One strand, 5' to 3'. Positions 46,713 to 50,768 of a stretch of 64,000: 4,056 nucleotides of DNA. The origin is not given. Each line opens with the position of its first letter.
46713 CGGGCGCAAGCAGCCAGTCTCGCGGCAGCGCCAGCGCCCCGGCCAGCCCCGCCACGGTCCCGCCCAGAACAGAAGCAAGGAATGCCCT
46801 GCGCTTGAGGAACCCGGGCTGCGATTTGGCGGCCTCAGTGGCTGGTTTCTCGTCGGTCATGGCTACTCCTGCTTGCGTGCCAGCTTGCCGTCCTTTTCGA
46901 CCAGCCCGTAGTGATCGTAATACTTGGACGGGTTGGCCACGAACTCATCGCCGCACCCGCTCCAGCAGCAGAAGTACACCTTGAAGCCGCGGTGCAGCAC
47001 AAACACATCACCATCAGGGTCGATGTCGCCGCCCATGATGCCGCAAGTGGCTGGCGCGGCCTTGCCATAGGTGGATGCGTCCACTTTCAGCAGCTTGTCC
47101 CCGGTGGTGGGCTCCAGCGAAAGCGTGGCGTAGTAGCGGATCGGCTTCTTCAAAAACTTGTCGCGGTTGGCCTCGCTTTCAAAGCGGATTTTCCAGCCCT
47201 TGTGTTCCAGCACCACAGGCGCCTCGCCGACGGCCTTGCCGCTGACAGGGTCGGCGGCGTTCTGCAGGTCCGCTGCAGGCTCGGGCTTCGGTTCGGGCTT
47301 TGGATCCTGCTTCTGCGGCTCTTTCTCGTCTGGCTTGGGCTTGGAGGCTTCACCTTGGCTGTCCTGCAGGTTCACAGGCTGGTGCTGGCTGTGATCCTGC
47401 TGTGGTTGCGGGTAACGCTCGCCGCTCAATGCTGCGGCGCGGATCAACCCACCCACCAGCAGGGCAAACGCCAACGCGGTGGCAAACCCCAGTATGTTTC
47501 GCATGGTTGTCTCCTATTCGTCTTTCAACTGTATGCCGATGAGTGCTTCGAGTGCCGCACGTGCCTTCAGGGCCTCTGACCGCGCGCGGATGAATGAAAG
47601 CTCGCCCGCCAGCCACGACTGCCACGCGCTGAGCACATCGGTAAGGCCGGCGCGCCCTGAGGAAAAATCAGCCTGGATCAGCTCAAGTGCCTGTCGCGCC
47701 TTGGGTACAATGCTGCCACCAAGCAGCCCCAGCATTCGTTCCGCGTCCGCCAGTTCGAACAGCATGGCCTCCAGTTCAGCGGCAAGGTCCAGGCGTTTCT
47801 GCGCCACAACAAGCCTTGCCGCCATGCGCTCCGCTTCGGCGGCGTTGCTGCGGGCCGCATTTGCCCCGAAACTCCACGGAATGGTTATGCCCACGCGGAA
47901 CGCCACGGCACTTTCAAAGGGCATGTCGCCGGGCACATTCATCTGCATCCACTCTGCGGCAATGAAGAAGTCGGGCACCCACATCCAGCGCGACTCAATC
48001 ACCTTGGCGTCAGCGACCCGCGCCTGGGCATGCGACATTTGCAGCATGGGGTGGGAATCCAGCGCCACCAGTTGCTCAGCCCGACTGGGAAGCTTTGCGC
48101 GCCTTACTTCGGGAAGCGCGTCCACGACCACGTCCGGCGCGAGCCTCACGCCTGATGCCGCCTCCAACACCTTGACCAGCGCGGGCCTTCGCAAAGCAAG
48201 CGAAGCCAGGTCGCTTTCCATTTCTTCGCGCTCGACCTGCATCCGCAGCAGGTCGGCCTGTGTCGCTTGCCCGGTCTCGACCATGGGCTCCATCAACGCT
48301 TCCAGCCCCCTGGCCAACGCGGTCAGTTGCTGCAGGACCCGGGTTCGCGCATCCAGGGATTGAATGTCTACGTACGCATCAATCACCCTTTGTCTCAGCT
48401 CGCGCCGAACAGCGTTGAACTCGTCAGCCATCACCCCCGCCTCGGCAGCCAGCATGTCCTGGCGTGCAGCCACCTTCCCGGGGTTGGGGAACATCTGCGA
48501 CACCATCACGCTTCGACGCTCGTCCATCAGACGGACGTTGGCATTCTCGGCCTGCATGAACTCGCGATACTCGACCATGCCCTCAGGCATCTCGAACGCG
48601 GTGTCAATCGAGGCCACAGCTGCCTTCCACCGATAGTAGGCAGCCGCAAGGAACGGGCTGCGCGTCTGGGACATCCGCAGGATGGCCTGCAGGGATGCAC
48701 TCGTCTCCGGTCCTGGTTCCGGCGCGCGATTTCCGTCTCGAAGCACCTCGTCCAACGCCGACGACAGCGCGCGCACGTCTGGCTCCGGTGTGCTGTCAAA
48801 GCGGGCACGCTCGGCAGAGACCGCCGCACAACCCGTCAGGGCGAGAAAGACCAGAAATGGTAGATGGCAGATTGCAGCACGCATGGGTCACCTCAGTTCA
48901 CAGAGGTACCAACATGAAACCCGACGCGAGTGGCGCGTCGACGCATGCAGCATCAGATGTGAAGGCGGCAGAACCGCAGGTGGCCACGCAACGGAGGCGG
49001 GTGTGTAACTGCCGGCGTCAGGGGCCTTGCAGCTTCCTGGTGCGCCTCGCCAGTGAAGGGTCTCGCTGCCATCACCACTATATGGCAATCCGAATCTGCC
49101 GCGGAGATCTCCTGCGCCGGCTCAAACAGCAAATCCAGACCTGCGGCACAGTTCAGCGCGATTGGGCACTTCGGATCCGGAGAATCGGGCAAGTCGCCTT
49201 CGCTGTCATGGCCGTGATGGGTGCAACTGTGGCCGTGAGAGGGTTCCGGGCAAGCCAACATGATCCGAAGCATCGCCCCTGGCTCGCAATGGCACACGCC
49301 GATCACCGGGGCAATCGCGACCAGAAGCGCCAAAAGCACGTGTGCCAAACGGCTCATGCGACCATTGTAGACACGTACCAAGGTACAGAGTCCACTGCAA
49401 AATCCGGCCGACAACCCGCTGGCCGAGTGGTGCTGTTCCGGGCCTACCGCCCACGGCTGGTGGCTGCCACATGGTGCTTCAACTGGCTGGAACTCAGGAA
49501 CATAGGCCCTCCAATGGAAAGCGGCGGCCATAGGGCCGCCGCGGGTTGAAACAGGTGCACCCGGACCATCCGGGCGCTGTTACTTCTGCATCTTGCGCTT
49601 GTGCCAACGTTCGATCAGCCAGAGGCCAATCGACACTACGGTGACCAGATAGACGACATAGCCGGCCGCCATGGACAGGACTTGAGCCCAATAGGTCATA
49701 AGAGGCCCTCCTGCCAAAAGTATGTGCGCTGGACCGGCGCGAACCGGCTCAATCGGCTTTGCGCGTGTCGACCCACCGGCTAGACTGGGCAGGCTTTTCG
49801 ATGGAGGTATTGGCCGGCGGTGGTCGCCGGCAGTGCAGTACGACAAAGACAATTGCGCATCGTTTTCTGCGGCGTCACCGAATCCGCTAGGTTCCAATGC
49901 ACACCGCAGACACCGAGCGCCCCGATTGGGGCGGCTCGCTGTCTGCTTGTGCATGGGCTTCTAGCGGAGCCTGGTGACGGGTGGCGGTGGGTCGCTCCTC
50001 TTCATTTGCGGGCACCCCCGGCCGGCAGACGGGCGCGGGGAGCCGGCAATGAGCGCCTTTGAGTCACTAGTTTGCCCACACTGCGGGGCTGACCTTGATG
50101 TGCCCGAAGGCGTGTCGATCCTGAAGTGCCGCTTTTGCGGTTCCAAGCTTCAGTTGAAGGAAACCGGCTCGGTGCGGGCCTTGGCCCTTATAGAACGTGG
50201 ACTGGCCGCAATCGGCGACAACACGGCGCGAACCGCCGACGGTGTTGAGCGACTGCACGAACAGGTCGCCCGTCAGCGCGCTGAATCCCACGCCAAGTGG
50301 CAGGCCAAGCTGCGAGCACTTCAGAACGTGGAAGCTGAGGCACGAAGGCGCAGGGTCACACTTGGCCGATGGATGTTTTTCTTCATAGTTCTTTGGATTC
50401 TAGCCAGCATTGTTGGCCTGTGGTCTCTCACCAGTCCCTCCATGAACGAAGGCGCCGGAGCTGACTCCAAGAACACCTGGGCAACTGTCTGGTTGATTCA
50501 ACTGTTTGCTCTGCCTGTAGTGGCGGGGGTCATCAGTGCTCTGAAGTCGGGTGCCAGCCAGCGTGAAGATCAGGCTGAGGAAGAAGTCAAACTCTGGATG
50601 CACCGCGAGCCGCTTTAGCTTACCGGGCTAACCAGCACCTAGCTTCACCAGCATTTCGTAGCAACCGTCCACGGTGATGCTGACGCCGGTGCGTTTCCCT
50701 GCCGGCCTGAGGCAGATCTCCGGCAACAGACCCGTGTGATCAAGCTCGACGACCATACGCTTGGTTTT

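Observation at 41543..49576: Heavy-metal RND efflux operon bracketed exactly by 126-bp direct repeats that each carry two hairpins, an RBS and a 19-codon ORF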

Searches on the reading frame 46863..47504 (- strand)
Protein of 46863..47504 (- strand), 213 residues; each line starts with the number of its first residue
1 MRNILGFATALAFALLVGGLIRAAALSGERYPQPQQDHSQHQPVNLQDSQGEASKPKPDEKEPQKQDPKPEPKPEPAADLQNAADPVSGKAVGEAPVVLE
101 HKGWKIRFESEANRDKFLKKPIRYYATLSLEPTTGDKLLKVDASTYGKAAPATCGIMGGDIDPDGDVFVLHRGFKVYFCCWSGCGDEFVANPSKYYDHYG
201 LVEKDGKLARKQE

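Call 10: search_protein_families(library=pfam, proteins=[window:46863-47504:-], max_evalue=0.01)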
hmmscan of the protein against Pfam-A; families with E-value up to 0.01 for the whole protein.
window:46863-47504:- (213 aa): 1 family
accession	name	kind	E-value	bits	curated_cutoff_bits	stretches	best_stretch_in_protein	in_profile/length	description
PF04945.19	YHS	-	4.5e-08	33.4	30.3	1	84-124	2-43/47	YHS domain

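Call 62: search_protein_families(library=ncbifam, proteins=[window:46863-47504:-], max_evalue=0.01)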
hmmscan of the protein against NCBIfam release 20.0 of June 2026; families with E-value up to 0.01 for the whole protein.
window:46863-47504:- (213 aa): 2 families
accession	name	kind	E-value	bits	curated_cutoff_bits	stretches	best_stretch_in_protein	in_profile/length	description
NF041384.1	YHS_seleno_dom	subfamily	0.00035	20.8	70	0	92-125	20-53/113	YHS domain-containing (seleno)protein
NF008082.0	PRK10819.1-3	equivalog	0.0054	16.6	265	1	17-86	27-91/242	TonB system transport protein TonB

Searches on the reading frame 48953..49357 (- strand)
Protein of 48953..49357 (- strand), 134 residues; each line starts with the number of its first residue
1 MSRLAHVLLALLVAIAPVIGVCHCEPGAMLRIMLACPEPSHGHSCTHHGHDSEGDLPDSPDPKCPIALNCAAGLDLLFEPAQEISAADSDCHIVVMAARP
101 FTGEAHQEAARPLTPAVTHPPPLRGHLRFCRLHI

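Call 10: search_protein_families(library=pfam, proteins=[window:48953-49357:-], max_evalue=0.01)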
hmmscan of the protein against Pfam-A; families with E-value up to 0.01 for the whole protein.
window:48953-49357:- (134 aa): 0 families

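Call 57: find_homologous_proteins(query=window:48953-49357:-, max_evalue=0.001)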
Query window:48953-49357:- (134 aa): 1 proteins with E <= 0.001 among 23 candidates.
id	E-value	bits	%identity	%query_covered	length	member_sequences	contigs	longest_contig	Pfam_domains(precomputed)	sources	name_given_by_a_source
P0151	2.9e-84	298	100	100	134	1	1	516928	-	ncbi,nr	ncbi:MAG: hypothetical protein KF754_00540 [Planctomycetes bacterium]|nr:hypothetical protein [Planc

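Call 62: search_protein_families(library=ncbifam, proteins=[window:48953-49357:-], max_evalue=0.01)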
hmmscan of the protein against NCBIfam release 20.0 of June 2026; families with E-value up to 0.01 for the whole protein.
window:48953-49357:- (134 aa): 0 families

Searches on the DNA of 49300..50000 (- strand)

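Call 35: search_rna_families(source=window, start=49300, end=50000, threshold=evalue, max_evalue=1)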
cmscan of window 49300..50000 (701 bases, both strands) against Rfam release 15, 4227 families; matches with E-value up to 1: 2.
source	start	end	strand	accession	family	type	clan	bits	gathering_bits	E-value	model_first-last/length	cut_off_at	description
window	49874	49978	-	RF00926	MIR1151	Gene; miRNA;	-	25.3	90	0.18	1-110/110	no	MIR1151 microRNA precursor family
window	49518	49552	+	RF01322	CRISPR-DR9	Gene; CRISPR;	-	20.8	45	0.064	1-37/37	no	CRISPR RNA direct repeat element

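Call 82: build_rna_model(alignment_id=A7)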
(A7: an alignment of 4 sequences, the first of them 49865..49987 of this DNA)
Model R1 built from alignment A7 (4 sequences, 127 columns); structure: RNAalifold consensus.
model positions 125; base pairs 46; branch points 0; effective number of sequences 0.61; information 0.591 bits per position. Calibrated on 0.2 Mb of random sequence (short: E-values are rough).
structure used (alignment columns):
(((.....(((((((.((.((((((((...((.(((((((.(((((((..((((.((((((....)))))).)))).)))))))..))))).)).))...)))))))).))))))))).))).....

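Call 83: search_with_rna_model(model_id=R1, sources=[window, L001, L002, L005, L008, L010, L011, L012, L013, L014, L015, L016, L017, L020, L021, L022, L023, L024, L034, L035, L037], max_evalue=1)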
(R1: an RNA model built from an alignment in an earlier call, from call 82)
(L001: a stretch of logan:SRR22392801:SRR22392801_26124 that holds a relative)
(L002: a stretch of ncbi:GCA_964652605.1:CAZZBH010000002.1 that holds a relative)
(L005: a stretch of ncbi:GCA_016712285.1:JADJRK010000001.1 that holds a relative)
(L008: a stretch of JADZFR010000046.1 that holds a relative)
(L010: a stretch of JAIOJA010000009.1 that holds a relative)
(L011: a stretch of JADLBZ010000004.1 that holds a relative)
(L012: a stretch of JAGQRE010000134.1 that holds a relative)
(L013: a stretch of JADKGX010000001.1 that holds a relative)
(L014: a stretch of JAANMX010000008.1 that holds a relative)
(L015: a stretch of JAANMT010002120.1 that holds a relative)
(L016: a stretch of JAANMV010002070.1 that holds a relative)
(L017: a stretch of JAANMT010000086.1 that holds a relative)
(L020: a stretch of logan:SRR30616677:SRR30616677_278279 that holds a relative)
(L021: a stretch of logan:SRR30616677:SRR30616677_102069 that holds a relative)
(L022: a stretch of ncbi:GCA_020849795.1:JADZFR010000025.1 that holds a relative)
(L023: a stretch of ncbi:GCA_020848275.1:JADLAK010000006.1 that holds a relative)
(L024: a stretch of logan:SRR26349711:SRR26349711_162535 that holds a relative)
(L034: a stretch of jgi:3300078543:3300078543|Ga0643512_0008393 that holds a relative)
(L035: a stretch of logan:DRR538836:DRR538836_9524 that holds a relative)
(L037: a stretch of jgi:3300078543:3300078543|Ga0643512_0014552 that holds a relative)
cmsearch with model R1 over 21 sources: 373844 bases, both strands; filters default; matches with E-value up to 1: 10.
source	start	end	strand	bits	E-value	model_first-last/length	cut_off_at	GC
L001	9337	9461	+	146.6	2.4e-35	1-125/125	no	0.64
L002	9738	9861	+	136.3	1.2e-32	1-125/125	no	0.64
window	49865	49987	-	135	2.7e-32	1-125/125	no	0.66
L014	9520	9643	+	133.2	7.9e-32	1-125/125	no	0.65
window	49866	49986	+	55.8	1.7e-11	1-125/125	no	0.66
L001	9338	9457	-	51.9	1.7e-10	1-125/125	no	0.65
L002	9739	9860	-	44.5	1.5e-08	1-125/125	no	0.64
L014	9521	9642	-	43.6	2.7e-08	1-125/125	no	0.66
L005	12657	12735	-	19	0.075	1-125/125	no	0.67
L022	9043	9081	-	16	0.47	1-125/125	no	0.77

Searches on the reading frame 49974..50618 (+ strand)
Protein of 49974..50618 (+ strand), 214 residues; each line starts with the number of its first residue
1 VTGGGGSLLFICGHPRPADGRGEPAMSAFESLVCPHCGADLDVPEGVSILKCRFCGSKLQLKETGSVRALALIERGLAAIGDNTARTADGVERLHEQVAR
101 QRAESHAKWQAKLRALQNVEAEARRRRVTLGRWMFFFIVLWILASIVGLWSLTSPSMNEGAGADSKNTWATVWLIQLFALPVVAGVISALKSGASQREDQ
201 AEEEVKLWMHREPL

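Call 14: search_protein_families(library=pfam, proteins=[window:49974-50618:+], max_evalue=0.01)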
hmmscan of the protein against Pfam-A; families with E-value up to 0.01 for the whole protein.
window:49974-50618:+ (214 aa): 4 families
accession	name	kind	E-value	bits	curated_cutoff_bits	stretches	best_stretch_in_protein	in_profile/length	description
PF06532.16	NrsF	-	0.00043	20.6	26.8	1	128-199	78-149/204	Negative regulator of sigma F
PF13301.11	DUF4079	-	0.0016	19.1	31.4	1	115-179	38-96/141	Protein of unknown function (DUF4079)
PF21344.3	Zn_ribbon_LysW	-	0.0024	17.9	27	0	32-43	22-33/46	Alpha-aminoadipate carrier protein LysW-like, globular domain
PF23548.1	Zn_ribbon_FGT1_2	-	0.0039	17.2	27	1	32-60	3-31/35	FORGETTER1 second zinc ribbon domain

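Call 54: search_protein_families(library=phrogs, proteins=[window:49974-50618:+], max_evalue=0.01)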
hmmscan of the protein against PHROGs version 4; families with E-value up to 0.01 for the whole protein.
window:49974-50618:+ (214 aa): 1 family
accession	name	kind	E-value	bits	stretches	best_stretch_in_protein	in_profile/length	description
phrog_8436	-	unknown function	0.0045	18.1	0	34-63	66-91/110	-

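Call 62: search_protein_families(library=ncbifam, proteins=[window:49974-50618:+], max_evalue=0.01)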
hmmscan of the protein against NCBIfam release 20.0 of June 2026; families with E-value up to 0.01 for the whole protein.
window:49974-50618:+ (214 aa): 1 family
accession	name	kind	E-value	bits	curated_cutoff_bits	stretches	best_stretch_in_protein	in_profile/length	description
NF041070.1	carrier_LysW_Arch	domain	0.00025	21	75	1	33-67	4-42/57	alpha-aminoadipate/glutamate carrier protein LysW/ArgW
